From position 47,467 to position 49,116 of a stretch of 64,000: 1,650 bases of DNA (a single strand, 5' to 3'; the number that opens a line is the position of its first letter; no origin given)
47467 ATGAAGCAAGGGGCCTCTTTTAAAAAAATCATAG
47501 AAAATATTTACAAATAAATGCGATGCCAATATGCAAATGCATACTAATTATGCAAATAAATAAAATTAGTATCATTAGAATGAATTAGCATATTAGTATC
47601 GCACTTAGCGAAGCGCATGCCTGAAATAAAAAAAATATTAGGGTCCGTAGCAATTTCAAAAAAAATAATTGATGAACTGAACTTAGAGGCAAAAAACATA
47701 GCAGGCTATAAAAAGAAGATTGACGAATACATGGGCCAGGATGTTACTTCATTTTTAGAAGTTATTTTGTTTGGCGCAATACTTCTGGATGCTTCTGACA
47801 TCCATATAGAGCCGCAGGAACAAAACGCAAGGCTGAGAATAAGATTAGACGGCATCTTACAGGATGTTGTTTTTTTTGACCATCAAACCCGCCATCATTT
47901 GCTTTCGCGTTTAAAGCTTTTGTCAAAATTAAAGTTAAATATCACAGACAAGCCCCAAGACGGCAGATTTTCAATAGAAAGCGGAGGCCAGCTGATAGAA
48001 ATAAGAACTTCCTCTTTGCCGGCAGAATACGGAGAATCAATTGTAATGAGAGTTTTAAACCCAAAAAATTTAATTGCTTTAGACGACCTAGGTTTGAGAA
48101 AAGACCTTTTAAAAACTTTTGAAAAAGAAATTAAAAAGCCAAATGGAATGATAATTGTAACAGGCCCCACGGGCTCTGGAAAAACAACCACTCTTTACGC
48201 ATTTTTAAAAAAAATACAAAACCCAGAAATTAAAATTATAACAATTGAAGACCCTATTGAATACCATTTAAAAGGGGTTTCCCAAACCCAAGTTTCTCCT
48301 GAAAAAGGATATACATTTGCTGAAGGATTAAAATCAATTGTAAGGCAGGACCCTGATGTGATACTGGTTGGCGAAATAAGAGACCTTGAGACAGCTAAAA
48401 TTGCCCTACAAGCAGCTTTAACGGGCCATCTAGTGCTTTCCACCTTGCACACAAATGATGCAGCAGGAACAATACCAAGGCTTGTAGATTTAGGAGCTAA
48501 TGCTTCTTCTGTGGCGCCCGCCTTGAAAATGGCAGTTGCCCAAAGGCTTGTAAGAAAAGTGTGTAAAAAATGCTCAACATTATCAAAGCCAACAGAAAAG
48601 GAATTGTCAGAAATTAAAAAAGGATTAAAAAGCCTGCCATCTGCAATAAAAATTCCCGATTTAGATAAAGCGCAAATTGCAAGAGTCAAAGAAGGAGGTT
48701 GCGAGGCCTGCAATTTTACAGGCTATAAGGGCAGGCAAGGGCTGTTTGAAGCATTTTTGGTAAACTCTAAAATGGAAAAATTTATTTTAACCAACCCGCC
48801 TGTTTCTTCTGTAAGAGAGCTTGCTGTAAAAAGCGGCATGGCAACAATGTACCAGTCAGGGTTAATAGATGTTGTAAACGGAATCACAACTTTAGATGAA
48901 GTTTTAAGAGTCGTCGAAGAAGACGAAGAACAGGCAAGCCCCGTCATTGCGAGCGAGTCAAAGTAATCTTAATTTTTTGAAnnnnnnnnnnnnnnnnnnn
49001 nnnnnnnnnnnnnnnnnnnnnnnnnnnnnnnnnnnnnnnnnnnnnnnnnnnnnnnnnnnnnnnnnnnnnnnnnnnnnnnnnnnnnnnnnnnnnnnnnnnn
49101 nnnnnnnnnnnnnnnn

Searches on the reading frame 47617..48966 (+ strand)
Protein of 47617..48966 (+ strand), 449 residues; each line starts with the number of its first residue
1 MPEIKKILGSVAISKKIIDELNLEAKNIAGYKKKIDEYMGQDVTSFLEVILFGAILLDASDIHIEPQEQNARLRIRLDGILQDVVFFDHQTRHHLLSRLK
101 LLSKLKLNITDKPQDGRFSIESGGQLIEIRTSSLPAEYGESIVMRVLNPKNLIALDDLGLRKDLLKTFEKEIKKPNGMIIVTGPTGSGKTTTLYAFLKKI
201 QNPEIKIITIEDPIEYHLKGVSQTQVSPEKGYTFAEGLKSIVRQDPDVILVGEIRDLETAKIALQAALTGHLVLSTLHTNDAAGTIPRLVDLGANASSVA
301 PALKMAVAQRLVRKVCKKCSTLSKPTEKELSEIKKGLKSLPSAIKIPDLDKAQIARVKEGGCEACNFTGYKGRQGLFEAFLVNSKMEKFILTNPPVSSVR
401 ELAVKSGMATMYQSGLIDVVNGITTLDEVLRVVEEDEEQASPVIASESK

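Call 71: search_protein_families(library=pfam, proteins=[window:47617-48966:+], max_evalue=0.001)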
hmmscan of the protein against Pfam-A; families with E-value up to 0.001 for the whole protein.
window:47617-48966:+ (449 aa): 6 families
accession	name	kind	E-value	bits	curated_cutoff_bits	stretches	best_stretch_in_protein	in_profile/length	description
PF00437.27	T2SSE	-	9.5e-115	383.6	24.9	1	43-431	8-370/370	Type II/IV secretion system protein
PF25199.1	nSTAND_NTPase5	-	1.3e-05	25.5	34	1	161-224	25-90/145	Novel STAND NTPase 5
PF13401.12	AAA_22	-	0.00012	22.8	27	1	175-209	4-40/130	AAA domain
PF20720.3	nSTAND3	-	0.00023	21.4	27.2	1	172-215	13-56/155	Novel STAND NTPase 3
PF13173.12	AAA_14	-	0.00049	20.5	27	0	177-219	3-46/129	AAA domain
PF13191.12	AAA_16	-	0.00054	20.9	32.6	0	164-224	12-64/167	AAA ATPase domain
